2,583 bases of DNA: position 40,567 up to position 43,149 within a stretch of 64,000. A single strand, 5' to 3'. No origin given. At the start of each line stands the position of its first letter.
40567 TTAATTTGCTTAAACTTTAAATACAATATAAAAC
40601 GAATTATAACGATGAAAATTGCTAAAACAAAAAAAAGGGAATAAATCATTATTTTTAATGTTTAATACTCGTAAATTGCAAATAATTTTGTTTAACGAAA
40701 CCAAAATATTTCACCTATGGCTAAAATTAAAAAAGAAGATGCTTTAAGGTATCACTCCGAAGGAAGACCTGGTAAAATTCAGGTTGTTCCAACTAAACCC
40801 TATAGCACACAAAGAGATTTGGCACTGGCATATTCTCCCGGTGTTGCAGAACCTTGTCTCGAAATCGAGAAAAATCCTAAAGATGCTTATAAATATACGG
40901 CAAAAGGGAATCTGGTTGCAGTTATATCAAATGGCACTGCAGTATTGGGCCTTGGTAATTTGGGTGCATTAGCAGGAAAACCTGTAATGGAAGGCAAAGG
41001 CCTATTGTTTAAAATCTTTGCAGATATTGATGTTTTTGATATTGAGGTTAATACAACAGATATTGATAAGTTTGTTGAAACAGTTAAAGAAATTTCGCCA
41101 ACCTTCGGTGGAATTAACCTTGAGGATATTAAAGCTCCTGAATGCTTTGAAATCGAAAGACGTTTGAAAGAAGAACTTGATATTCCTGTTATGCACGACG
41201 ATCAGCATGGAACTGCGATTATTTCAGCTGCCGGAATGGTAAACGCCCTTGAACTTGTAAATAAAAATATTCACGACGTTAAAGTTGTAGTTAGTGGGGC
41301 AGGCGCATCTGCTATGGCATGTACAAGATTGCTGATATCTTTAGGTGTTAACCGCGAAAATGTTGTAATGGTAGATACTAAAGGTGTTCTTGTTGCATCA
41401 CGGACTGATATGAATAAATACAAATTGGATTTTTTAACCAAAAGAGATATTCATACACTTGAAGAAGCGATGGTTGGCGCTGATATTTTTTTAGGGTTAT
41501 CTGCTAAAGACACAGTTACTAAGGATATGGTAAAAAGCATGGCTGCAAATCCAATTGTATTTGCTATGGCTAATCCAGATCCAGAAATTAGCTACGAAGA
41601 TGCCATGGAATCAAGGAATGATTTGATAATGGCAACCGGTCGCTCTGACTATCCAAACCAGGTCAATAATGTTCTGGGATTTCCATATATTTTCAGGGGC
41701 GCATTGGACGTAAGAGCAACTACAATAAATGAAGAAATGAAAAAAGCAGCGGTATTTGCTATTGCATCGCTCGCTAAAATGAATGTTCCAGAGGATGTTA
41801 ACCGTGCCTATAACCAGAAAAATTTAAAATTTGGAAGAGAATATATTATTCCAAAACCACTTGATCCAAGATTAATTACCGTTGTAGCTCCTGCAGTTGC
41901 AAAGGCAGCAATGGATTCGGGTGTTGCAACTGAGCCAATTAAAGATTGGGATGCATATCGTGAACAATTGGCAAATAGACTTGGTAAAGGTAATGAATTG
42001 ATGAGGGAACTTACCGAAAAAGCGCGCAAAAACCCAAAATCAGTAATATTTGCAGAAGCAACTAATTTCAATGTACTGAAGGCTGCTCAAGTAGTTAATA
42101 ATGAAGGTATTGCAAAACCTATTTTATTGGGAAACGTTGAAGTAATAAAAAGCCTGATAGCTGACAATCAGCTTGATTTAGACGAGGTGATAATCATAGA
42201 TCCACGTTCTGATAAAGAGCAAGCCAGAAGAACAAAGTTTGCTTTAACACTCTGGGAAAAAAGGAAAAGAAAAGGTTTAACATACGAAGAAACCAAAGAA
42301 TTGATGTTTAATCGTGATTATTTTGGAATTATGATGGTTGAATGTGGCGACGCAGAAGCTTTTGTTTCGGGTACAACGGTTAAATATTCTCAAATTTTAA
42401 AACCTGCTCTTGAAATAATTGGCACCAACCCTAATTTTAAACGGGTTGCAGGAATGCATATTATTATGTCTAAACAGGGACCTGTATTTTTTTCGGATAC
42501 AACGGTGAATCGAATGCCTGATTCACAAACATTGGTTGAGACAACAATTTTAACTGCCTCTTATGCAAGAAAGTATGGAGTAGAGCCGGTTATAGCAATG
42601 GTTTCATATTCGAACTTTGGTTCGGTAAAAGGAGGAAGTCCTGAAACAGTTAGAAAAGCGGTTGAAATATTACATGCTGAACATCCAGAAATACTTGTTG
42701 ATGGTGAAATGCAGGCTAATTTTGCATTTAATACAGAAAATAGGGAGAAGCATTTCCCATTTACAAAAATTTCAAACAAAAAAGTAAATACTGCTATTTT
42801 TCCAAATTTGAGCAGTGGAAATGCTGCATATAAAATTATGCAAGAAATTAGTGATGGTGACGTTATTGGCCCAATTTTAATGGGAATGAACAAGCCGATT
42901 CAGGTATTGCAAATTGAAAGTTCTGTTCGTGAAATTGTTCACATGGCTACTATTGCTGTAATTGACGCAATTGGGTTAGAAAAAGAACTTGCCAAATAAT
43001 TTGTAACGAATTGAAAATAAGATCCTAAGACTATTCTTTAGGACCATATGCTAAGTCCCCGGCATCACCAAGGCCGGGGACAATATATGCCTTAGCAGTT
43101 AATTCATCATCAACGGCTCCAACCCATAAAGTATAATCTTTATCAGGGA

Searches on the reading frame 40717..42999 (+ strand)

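Call 60: search_protein_families(library=pfam, proteins=[window:40717-42999:+], max_evalue=0.00001)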
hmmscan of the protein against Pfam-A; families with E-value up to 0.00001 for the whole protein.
window:40717-42999:+ (760 aa): 3 families
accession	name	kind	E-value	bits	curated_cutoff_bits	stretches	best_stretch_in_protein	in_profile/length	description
PF01515.24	PTA_PTB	-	9.7e-86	288.5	24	1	428-748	2-319/319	Phosphate acetyl/butaryl transferase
PF00390.24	malic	-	2.7e-32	112.5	23.1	1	19-151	2-182/182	Malic enzyme, N-terminal domain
PF03949.21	Malic_M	-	1.8e-20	73.8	23.5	1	165-358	3-230/258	Malic enzyme, NAD binding domain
